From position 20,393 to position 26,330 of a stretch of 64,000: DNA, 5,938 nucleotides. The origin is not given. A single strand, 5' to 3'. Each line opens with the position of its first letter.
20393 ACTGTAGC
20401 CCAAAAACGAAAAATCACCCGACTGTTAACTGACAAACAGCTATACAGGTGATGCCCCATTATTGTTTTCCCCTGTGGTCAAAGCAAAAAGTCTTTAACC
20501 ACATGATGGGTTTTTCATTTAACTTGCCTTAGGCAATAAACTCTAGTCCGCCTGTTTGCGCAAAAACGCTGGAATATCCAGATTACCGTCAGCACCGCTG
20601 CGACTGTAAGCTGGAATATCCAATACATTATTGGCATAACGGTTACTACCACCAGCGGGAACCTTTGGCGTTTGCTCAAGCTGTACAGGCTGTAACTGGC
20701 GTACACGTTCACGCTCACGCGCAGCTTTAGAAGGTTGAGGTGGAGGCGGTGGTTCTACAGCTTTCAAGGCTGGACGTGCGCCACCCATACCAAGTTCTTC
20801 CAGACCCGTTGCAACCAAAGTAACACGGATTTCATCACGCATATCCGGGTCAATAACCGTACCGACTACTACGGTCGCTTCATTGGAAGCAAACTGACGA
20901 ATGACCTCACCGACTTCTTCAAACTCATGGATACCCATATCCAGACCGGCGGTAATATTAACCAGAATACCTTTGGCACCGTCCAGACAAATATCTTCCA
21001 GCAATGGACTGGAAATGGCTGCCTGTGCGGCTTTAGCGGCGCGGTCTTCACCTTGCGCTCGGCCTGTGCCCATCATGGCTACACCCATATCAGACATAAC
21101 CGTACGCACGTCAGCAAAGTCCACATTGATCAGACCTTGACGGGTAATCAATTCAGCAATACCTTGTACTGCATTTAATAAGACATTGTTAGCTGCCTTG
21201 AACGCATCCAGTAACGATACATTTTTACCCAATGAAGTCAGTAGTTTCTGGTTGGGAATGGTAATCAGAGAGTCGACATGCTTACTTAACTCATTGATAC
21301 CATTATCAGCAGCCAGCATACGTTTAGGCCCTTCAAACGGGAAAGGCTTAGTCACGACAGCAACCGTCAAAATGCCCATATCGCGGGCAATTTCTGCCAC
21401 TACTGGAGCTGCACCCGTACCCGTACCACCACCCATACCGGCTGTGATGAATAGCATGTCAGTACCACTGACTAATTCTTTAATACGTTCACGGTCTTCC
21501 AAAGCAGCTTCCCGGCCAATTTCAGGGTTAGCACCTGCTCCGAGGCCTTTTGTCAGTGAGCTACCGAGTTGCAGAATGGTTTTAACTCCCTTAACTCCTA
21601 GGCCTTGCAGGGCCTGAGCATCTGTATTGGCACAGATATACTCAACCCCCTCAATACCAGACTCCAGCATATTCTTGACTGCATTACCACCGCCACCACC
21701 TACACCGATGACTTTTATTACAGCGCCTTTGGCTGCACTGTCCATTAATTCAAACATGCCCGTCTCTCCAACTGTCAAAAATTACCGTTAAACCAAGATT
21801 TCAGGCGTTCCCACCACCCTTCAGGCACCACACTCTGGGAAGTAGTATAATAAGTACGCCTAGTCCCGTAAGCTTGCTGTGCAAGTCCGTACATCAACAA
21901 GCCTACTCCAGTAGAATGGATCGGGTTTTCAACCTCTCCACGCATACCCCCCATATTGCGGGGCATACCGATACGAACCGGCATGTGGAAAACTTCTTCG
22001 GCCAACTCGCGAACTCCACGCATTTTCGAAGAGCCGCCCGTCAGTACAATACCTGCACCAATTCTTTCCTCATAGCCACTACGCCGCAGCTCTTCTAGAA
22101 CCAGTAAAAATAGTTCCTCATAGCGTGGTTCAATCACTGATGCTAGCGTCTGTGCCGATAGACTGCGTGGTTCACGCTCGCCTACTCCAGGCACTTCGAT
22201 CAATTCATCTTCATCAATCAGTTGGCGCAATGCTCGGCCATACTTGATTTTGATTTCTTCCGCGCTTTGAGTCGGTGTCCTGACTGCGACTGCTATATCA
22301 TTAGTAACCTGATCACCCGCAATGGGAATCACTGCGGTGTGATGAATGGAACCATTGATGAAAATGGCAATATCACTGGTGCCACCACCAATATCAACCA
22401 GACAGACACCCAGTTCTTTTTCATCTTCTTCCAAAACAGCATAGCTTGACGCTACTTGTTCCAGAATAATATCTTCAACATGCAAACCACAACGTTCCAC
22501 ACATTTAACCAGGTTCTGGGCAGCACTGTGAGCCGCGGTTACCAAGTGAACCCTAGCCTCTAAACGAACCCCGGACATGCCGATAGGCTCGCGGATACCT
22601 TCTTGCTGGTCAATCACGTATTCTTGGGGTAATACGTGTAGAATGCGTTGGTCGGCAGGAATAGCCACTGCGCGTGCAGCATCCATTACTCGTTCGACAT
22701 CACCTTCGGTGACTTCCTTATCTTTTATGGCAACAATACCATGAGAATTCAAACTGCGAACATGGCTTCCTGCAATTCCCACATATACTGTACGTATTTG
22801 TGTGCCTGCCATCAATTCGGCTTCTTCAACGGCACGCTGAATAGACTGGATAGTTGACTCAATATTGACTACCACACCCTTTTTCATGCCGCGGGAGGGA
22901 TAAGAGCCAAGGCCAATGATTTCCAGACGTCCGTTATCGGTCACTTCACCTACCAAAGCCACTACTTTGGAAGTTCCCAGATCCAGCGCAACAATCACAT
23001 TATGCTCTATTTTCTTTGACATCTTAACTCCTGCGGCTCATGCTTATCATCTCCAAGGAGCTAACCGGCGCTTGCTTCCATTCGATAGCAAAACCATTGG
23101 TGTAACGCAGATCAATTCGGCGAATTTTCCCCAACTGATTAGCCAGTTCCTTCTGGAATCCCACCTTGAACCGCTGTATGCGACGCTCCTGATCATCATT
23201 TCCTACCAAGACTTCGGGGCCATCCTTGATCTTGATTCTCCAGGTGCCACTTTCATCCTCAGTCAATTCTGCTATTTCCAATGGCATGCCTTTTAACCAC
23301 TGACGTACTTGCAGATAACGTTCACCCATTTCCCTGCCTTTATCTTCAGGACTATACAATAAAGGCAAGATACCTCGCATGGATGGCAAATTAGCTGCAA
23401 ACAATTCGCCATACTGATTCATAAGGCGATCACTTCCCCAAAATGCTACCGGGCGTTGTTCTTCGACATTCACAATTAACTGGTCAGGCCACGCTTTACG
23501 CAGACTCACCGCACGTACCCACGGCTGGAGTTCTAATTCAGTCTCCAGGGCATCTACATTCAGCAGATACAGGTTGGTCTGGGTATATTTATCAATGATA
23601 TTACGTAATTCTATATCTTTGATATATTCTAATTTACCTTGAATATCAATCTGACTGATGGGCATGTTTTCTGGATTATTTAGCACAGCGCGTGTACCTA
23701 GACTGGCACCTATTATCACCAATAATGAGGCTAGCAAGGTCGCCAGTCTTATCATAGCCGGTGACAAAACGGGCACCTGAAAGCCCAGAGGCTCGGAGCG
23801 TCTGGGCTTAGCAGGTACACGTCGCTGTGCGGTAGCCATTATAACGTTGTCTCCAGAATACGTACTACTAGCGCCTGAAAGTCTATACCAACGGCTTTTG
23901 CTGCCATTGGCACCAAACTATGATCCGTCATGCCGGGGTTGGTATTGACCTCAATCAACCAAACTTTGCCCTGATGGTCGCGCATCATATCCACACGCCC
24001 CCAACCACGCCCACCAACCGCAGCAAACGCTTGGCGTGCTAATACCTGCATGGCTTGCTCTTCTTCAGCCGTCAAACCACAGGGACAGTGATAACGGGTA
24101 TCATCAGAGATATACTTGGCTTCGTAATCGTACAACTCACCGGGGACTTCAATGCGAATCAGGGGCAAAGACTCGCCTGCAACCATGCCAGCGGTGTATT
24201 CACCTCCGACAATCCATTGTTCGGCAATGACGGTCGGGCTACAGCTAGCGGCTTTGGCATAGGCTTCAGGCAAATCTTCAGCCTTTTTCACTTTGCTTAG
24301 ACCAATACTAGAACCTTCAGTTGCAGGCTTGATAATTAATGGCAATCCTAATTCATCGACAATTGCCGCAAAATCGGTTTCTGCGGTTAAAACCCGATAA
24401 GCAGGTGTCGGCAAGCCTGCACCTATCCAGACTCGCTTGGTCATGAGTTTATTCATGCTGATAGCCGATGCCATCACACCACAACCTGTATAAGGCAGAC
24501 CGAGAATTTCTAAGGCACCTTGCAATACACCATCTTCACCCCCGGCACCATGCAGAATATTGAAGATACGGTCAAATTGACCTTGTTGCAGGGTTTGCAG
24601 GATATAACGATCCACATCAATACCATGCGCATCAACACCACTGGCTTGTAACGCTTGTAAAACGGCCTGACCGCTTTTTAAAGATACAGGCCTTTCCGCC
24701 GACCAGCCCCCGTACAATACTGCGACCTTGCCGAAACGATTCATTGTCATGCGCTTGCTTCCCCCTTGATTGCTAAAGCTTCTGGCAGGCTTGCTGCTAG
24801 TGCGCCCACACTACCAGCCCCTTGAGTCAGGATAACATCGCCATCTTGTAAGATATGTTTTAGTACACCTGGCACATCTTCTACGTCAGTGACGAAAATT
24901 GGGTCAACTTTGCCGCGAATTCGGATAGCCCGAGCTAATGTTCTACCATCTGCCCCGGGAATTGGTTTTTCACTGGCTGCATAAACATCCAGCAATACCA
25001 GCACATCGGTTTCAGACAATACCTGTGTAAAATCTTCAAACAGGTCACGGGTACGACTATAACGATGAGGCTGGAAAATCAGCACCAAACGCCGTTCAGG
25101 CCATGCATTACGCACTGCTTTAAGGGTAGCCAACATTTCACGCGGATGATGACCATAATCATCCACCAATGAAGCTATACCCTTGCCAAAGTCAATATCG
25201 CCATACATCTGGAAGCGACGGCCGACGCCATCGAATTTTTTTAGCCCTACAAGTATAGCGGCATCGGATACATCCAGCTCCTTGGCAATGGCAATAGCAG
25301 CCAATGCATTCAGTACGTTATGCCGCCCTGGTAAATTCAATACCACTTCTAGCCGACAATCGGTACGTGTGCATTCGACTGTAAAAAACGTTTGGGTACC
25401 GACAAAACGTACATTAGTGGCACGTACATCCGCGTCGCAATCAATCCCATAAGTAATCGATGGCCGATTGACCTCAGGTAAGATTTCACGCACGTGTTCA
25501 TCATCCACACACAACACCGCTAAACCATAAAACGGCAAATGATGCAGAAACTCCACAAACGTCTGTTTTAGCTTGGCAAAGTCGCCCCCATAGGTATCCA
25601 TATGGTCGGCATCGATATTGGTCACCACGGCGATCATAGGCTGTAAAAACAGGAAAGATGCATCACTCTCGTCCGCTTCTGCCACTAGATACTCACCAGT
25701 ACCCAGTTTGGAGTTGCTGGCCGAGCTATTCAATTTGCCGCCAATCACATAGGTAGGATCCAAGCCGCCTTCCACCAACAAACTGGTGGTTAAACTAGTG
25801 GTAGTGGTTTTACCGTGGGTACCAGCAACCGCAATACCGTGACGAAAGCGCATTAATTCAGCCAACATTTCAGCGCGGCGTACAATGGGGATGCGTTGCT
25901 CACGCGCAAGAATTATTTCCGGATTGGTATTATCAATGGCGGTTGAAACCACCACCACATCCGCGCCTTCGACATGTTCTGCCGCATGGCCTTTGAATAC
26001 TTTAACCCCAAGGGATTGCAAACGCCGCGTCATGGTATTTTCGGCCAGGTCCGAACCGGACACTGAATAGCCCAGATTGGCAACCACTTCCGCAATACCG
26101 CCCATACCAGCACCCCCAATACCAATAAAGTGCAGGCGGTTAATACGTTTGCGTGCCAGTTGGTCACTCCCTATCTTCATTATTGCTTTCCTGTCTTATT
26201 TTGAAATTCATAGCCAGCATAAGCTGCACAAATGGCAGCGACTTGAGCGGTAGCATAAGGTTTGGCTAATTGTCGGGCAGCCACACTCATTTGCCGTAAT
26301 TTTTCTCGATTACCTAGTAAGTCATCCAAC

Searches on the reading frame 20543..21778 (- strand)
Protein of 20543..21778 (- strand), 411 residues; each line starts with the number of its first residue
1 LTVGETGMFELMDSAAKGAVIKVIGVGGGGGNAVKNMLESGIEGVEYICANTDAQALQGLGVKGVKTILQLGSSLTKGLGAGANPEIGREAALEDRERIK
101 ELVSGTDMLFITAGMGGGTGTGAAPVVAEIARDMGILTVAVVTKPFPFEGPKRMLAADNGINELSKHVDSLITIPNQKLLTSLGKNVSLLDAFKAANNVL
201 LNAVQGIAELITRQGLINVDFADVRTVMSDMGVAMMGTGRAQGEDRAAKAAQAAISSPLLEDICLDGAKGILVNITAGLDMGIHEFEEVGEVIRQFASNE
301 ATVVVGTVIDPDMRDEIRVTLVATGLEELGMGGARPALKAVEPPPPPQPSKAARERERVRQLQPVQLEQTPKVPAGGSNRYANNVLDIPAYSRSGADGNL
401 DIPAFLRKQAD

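Call 88: search_protein_families(library=pfam, proteins=[window:20543-21778:-], max_evalue=0.00001)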
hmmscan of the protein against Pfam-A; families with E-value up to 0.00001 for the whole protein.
window:20543-21778:- (411 aa): 2 families
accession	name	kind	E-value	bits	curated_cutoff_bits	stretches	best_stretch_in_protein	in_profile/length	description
PF00091.31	Tubulin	-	1.2e-48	166.3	33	1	21-181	2-187/190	Tubulin/FtsZ family, GTPase domain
PF12327.13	FtsZ_C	-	1.1e-36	125.5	27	1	232-327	1-95/95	FtsZ family, C-terminal domain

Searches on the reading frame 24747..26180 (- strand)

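Call 88: search_protein_families(library=pfam, proteins=[window:24747-26180:-], max_evalue=0.00001)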
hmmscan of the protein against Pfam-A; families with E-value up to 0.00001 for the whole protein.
window:24747-26180:- (477 aa): 3 families
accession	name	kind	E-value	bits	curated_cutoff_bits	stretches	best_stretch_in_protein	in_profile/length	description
PF01225.30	Mur_ligase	-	8.8e-30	103.4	21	1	16-113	2-94/95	Mur ligase family, catalytic domain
PF08245.18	Mur_ligase_M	-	1.4e-27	97.4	24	1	118-299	1-200/200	Mur ligase middle domain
PF02875.26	Mur_ligase_C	-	1.2e-18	68.6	28.4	1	321-456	1-127/127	Mur ligase, glutamate ligase domain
